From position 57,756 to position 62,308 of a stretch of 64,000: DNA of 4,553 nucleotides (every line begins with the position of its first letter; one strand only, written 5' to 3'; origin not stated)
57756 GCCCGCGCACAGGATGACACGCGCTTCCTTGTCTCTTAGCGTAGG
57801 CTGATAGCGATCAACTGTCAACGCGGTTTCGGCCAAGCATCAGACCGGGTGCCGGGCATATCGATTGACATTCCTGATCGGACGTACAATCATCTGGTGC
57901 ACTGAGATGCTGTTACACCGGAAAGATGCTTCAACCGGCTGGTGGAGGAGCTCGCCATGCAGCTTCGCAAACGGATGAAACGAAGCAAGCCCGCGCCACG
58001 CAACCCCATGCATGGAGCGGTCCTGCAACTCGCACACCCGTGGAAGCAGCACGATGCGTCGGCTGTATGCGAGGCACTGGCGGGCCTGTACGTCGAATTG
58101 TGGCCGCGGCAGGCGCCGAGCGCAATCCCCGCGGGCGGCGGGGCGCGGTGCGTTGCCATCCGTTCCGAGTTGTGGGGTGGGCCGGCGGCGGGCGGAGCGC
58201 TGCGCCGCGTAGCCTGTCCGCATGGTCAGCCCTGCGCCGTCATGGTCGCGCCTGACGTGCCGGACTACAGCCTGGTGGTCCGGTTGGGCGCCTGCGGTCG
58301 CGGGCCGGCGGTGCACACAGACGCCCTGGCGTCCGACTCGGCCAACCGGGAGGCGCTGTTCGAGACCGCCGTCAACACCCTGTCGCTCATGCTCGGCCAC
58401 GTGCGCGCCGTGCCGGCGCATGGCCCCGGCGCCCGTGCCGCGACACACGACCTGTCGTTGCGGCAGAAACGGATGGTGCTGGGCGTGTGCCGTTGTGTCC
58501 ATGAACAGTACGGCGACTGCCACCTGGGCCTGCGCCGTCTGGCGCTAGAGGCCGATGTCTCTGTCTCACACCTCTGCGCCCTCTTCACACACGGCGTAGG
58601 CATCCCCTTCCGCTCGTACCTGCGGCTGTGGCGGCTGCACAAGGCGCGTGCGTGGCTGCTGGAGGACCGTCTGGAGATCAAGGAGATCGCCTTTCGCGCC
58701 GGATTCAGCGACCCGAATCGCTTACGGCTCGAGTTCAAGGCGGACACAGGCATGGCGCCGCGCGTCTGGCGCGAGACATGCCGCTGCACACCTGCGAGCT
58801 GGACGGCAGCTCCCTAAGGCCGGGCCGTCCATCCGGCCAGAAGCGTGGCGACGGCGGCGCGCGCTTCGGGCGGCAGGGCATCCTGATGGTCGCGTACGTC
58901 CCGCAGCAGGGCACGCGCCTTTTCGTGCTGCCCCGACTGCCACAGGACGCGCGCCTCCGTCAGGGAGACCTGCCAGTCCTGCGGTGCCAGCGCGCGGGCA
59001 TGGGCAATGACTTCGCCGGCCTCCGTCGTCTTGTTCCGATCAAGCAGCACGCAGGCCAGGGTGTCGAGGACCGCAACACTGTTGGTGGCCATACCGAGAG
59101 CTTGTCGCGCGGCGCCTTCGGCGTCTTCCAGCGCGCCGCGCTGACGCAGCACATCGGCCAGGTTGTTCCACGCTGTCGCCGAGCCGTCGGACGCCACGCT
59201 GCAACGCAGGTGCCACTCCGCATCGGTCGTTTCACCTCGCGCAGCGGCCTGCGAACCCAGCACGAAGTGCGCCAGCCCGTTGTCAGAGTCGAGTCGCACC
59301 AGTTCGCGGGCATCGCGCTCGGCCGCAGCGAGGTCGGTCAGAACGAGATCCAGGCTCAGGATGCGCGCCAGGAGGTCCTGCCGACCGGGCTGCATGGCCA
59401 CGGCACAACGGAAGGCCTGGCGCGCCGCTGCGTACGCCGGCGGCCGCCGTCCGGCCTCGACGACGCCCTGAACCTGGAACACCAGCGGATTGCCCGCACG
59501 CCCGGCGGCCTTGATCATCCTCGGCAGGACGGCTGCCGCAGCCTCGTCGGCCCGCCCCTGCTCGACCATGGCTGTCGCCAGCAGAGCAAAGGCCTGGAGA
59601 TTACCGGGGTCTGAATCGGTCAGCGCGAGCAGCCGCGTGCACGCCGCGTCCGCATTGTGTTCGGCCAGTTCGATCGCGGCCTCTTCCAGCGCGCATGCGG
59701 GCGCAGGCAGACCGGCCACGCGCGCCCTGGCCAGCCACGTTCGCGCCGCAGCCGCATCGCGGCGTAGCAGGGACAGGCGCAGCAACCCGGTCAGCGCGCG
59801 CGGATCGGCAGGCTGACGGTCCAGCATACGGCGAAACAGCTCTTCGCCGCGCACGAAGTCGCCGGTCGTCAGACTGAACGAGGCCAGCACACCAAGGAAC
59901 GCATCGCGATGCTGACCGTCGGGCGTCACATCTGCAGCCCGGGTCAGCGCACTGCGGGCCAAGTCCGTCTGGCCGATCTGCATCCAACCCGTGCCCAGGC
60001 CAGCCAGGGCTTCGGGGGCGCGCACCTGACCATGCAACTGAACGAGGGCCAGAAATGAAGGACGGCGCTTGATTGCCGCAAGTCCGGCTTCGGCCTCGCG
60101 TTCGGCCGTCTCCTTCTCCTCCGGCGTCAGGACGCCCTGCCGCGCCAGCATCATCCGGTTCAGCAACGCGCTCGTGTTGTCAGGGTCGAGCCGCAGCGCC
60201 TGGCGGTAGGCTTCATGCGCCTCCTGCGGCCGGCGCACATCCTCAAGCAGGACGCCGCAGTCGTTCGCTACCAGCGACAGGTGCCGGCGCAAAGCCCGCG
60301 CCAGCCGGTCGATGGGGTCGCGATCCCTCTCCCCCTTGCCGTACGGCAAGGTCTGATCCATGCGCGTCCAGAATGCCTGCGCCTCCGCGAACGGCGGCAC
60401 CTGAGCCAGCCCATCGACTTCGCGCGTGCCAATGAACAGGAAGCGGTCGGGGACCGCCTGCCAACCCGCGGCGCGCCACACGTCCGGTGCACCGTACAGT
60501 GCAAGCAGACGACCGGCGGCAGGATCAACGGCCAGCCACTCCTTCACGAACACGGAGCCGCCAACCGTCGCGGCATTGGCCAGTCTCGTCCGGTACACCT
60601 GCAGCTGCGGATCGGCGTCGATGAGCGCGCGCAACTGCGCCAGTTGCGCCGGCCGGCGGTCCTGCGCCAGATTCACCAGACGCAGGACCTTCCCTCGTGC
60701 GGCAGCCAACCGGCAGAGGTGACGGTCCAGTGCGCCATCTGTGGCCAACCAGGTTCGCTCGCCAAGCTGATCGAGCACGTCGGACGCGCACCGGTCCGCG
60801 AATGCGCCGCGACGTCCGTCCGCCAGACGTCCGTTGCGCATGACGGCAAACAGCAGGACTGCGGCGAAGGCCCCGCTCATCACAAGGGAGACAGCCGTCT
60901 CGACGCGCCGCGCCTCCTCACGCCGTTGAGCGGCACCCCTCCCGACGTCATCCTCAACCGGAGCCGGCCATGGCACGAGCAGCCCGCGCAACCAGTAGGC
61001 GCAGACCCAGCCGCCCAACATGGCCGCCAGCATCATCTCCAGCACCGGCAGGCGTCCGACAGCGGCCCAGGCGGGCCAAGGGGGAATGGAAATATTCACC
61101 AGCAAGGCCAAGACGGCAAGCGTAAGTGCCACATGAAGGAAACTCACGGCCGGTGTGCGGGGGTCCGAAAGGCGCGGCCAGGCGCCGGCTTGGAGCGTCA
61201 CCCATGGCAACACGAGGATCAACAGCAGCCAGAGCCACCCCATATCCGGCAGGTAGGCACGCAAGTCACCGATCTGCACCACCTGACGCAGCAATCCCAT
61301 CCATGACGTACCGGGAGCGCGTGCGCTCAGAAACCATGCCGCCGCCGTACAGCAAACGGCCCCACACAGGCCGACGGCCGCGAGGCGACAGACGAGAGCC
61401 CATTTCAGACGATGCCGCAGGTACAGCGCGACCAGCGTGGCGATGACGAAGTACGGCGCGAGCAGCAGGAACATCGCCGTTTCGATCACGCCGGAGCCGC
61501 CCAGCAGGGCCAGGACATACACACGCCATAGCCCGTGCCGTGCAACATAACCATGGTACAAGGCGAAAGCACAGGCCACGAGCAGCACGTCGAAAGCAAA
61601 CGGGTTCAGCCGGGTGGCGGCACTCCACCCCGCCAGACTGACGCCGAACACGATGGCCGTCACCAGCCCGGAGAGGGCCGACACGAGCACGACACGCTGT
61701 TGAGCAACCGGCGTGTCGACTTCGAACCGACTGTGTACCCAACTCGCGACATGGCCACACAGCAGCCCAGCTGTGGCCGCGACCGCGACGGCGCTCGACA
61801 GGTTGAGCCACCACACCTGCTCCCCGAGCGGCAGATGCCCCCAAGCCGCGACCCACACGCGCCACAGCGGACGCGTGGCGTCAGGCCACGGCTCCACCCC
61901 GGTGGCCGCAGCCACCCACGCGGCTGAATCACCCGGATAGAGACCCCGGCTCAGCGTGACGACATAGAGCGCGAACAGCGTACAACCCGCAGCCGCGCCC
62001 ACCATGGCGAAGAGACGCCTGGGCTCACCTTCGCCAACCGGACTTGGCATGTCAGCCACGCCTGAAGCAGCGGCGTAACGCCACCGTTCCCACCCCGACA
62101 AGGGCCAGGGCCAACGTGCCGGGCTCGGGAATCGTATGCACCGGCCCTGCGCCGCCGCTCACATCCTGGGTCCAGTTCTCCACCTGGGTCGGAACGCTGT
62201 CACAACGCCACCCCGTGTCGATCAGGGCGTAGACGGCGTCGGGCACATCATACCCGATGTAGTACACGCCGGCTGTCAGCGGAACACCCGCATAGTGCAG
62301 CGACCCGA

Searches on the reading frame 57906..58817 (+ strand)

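Call 39: search_protein_families(library=pfam, proteins=[window:57906-58817:+], max_evalue=0.001)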
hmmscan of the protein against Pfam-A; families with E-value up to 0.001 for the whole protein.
window:57906-58817:+ (303 aa): 2 families
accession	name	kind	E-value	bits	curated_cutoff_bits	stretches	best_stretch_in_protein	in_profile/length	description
PF12833.13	HTH_18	-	2e-18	66.9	33.6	1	212-290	1-79/80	Helix-turn-helix domain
PF00165.29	HTH_AraC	-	1.4e-05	25.5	26.6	0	254-289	7-41/42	Bacterial regulatory helix-turn-helix proteins, AraC family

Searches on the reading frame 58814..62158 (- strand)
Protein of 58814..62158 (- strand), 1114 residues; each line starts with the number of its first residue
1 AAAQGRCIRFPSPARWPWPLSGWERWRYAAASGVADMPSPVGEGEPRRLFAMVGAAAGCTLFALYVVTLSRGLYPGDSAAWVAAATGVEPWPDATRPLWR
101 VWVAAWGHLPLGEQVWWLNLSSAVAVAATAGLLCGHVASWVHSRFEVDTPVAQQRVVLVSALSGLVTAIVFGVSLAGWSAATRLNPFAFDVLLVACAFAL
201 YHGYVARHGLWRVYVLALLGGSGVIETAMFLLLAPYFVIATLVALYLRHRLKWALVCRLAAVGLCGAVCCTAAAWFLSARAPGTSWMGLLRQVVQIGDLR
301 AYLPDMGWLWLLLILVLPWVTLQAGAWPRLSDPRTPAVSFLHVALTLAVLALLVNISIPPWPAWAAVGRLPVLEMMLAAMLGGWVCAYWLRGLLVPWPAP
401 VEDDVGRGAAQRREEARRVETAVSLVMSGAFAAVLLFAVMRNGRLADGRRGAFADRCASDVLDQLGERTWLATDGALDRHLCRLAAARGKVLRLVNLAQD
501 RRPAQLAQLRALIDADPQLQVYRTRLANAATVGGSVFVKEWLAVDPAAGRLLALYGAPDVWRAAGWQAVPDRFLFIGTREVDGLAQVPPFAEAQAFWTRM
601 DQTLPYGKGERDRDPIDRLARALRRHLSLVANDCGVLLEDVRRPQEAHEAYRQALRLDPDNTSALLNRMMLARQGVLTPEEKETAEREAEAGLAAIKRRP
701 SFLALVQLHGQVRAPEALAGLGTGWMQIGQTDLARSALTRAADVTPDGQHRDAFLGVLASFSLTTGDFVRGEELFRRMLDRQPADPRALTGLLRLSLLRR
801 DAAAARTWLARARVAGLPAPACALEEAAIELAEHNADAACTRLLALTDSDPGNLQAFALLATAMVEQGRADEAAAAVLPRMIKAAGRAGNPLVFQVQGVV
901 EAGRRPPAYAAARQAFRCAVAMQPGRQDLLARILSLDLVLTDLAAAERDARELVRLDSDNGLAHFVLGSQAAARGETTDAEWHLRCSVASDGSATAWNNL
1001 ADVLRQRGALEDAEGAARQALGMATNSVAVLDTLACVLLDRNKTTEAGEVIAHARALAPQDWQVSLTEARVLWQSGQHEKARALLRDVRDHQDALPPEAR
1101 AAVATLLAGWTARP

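Call 39: search_protein_families(library=pfam, proteins=[window:58814-62158:-], max_evalue=0.001)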
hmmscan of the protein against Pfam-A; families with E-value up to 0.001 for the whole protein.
window:58814-62158:- (1114 aa): 10 families
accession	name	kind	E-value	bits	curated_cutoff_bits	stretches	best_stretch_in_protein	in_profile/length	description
PF07719.23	TPR_2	-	2.8e-16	58.7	27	1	634-661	7-34/34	Tetratricopeptide repeat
PF14559.12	TPR_19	-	1e-13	51.8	25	1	1038-1104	1-66/68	Tetratricopeptide repeat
PF23914.1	TPR_CcmH_CycH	-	2.9e-12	47.1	42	0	984-1083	39-142/158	Cytochrome c-type biogenesis protein H TPR domain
PF13432.12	TPR_16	-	9.4e-11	42.4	32.7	0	765-814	10-59/65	Tetratricopeptide repeat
PF00515.34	TPR_1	-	7.8e-09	35.4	27.8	0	635-661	8-34/34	Tetratricopeptide repeat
PF13431.12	TPR_17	-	2.6e-08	33.9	24.4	0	847-873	6-32/34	Tetratricopeptide repeat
PF13181.12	TPR_8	-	5.6e-07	29.7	25.7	0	637-661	10-34/34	Tetratricopeptide repeat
PF11028.14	TMEM260-like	-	6.8e-06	26.4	24.2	1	97-241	21-170/179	Protein O-mannosyl-transferase TMEM260-like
PF13428.12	TPR_14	-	1.4e-05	25.7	23.5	0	637-667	10-40/44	Tetratricopeptide repeat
PF13414.12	TPR_11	-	6.8e-05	22.9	26.8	0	646-668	12-34/42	TPR repeat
